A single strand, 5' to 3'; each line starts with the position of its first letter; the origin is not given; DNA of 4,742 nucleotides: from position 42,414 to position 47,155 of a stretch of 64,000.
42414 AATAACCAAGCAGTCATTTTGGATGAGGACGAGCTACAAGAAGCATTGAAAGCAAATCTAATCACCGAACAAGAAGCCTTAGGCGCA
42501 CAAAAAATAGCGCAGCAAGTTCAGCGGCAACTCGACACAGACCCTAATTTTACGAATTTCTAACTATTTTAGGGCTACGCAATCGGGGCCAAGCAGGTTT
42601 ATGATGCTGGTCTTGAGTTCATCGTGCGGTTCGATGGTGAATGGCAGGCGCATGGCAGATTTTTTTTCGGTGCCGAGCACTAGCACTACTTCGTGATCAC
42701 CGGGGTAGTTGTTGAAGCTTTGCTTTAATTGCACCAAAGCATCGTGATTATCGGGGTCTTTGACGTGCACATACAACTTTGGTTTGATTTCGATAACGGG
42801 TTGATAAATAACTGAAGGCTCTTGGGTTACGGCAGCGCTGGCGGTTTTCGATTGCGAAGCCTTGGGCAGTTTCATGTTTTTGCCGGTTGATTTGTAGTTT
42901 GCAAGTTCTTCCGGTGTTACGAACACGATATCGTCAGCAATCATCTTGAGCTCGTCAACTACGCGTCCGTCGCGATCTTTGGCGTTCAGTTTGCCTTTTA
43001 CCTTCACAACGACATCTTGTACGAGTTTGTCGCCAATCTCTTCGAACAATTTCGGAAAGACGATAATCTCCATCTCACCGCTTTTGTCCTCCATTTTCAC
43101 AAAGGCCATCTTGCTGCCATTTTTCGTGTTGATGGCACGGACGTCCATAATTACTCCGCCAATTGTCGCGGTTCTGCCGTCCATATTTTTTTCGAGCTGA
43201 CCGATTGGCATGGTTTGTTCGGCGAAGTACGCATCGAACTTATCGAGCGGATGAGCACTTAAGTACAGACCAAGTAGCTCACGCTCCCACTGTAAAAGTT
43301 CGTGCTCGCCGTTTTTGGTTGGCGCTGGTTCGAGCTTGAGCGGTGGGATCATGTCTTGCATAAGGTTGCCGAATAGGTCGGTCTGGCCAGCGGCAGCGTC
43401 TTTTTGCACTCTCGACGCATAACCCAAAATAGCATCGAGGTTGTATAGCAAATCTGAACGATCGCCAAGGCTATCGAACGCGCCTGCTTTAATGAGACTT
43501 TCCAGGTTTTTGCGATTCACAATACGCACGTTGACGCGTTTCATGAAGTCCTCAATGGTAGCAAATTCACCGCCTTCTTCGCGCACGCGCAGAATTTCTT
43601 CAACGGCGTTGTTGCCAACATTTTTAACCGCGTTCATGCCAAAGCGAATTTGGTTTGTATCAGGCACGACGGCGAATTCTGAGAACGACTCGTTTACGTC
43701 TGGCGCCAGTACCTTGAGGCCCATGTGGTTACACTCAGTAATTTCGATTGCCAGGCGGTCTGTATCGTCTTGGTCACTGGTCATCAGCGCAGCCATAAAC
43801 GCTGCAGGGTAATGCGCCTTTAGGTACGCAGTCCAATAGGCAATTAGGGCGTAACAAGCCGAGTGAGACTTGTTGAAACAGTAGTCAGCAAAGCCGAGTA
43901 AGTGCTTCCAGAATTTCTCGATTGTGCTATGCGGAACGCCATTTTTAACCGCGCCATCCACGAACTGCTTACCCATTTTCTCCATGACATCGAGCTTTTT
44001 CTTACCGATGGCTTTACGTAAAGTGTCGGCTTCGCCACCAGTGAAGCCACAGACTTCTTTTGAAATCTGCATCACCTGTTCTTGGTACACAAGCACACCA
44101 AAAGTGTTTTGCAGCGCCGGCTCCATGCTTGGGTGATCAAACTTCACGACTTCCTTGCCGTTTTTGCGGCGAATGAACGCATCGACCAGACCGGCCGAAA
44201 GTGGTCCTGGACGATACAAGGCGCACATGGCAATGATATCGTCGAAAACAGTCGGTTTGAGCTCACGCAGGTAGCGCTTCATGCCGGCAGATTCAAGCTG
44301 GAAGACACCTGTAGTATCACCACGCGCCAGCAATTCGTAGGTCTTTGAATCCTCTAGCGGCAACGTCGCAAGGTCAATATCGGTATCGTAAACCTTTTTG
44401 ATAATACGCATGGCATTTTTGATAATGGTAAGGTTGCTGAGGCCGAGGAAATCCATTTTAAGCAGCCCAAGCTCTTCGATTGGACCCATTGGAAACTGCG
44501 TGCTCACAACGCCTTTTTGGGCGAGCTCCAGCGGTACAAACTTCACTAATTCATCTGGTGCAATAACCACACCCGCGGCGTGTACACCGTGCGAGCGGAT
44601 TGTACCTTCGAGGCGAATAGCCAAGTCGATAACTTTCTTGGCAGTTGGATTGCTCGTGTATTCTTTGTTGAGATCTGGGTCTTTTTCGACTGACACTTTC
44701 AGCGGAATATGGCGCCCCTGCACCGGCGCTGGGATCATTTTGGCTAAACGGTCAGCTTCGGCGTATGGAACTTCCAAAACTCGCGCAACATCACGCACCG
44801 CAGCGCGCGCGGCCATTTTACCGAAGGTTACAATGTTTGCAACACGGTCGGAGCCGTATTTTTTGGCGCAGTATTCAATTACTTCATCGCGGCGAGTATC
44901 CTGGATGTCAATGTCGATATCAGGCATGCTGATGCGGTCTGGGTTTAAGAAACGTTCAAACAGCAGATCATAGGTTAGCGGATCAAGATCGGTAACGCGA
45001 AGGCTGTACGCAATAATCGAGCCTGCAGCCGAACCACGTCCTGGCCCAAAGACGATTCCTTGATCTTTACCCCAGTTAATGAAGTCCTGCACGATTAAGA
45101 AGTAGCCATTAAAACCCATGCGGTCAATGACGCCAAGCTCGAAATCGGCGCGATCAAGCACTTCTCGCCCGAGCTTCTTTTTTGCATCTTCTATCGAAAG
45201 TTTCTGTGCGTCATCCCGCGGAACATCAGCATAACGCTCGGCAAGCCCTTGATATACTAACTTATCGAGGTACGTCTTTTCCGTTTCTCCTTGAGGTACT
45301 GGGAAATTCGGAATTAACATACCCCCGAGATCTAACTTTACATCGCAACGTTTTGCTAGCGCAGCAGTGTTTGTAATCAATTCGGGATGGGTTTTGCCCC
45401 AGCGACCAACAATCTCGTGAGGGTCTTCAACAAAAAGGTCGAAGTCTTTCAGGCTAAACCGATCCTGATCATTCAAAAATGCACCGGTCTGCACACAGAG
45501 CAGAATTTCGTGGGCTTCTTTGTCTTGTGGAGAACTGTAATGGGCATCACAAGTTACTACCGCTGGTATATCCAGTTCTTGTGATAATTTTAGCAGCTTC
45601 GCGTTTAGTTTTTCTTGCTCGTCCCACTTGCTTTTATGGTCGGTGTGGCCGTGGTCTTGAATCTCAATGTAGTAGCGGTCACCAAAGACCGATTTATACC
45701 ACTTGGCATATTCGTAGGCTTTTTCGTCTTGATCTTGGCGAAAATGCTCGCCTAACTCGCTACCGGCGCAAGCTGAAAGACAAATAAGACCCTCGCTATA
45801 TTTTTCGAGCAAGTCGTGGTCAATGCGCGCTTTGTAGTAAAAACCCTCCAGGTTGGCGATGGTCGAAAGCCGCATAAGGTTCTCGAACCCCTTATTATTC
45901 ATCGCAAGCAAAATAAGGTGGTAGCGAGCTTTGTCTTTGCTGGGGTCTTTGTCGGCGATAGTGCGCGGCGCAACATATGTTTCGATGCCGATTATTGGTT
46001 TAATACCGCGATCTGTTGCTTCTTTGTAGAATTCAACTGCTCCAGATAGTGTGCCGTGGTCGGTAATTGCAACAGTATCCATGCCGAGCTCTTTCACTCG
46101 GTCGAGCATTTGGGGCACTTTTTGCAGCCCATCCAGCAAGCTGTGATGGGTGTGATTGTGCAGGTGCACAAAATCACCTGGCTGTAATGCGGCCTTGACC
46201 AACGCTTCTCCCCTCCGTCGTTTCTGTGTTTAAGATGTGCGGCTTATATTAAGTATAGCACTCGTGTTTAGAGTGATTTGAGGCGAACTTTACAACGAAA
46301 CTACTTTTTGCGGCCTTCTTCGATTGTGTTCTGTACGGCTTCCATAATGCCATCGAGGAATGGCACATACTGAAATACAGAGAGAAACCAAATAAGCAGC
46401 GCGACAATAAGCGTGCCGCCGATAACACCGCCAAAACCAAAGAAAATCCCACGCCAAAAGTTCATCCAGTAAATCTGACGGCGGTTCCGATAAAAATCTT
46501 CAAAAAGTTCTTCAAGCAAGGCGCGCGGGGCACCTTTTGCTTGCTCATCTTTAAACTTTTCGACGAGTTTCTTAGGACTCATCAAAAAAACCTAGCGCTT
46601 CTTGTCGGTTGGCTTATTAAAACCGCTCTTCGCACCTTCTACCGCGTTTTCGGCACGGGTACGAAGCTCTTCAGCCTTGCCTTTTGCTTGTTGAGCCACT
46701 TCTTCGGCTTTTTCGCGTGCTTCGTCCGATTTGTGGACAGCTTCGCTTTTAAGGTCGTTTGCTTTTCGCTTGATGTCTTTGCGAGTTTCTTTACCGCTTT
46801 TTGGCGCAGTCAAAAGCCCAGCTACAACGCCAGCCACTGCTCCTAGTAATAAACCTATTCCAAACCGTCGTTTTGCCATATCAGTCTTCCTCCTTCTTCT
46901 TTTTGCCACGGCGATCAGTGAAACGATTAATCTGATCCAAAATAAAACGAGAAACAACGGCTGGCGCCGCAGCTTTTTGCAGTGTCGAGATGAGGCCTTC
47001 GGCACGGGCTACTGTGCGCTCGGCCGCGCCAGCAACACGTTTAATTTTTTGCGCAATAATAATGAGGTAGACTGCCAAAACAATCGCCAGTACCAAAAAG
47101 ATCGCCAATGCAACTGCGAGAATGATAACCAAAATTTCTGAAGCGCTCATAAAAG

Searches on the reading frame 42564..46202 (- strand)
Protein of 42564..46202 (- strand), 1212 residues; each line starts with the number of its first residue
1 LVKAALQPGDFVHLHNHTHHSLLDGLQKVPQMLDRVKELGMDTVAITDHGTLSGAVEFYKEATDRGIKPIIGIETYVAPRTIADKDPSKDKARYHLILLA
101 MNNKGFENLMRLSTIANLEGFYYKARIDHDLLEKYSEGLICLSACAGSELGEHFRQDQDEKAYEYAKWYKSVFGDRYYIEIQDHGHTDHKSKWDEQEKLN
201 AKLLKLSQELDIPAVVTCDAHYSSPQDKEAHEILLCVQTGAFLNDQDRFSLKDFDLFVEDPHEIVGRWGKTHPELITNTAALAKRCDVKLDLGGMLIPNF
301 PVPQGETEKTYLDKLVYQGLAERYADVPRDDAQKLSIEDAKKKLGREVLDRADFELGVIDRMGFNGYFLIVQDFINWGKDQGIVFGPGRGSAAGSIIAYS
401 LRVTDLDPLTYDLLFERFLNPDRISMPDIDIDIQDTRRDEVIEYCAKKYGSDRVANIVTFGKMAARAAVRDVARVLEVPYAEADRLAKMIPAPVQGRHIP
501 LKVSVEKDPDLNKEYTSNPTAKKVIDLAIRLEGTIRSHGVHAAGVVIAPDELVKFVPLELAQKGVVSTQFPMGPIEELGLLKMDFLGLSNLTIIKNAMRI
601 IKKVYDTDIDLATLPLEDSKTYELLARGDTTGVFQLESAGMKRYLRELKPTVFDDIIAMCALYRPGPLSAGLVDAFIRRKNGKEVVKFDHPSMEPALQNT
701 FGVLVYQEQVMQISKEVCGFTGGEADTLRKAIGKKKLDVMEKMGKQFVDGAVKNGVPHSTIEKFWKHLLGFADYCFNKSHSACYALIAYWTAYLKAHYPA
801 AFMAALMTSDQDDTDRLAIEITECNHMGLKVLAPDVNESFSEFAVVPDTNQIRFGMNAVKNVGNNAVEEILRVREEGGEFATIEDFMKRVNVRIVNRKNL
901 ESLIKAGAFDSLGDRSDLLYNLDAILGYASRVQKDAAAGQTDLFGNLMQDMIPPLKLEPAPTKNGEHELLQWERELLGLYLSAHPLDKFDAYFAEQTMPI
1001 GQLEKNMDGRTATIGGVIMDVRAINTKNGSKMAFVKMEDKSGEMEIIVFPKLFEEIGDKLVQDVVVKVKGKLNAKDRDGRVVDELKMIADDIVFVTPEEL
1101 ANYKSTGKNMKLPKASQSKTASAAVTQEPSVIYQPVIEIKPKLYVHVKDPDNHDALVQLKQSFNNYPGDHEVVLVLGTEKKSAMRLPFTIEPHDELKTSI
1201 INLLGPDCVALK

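Call 10: search_protein_families(library=ncbifam, proteins=[window:42564-46202:-])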
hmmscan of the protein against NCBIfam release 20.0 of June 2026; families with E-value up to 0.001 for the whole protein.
window:42564-46202:- (1212 aa): 16 families
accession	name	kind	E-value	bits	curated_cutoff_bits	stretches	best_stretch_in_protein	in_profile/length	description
NF004226.0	PRK05673.1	equivalog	0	1345.1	1002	1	10-1210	5-1144/1146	DNA polymerase III subunit alpha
NF005298.0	PRK06826.1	equivalog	0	1328.7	1260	1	10-1211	4-1150/1151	DNA polymerase III subunit alpha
TIGR00594.1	polc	superfamily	0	1284.4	434.35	1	11-1049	1-1022/1022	DNA polymerase III subunit alpha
NF005617.0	PRK07374.1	equivalog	0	1107.8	1653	1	11-1096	3-1087/1170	DNA polymerase III subunit alpha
NF005377.0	PRK06920.1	equivalog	3.9e-283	942.2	1806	1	10-1086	2-1021/1108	DNA polymerase III subunit alpha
NF007079.0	PRK09532.1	equivalog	4e-230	766.4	1525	1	11-778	3-778/876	DNA polymerase III subunit alpha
NF005516.0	PRK07135.1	equivalog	1.6e-197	658.8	1084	2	272-1053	192-941/974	DNA polymerase III DnaE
NF005582.0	PRK07279.1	equivalog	5.9e-193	643.7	1279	1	11-1094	2-963/1033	DNA polymerase III subunit alpha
NF004225.0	PRK05672.1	subfamily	1.8e-191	638.8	939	1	10-1082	5-1025/1047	error-prone DNA polymerase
NF004550.0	PRK05898.1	equivalog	4.5e-186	620.9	1182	2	275-931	194-829/971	DNA polymerase III subunit alpha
NF005616.0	PRK07373.1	equivalog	9e-81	271.7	646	1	772-1089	34-361/449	DNA polymerase III subunit alpha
NF001688.0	PRK00448.1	equivalog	2.1e-59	201.2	873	5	84-410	605-914/1445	PolC-type DNA polymerase III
TIGR01405.1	polC_Gram_pos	equivalog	2.6e-51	174.5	1043.45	4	88-410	375-679/1211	DNA polymerase III subunit alpha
NF038032.1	CehA_McbA_metalo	domain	1.5e-05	24.6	80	1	14-74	7-66/315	CehA/McbA family metallohydrolase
NF041577.1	nside_bi_sphtase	equivalog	2.1e-05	23.8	400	1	16-77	6-67/276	3',5'-nucleoside bisphosphate phosphatase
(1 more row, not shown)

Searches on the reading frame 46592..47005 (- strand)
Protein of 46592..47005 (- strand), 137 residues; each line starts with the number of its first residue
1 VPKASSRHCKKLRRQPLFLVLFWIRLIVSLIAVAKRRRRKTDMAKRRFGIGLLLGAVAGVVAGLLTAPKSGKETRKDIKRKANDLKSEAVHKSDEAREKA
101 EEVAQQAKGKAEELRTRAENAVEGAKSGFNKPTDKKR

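Call 11: search_protein_families(library=ncbifam, proteins=[window:46592-47005:-])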
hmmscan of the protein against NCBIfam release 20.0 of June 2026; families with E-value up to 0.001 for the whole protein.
window:46592-47005:- (137 aa): 2 families
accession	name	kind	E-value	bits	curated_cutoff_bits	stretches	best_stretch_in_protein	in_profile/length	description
NF041669.1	GvpT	domain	0.00012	22.6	80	1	53-123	6-74/123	GvpT/GvpP family gas vesicle accessory protein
NF047840.1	lipo_Ag473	exception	0.00099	19.9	100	0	75-130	33-88/136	Ag473 family lipoprotein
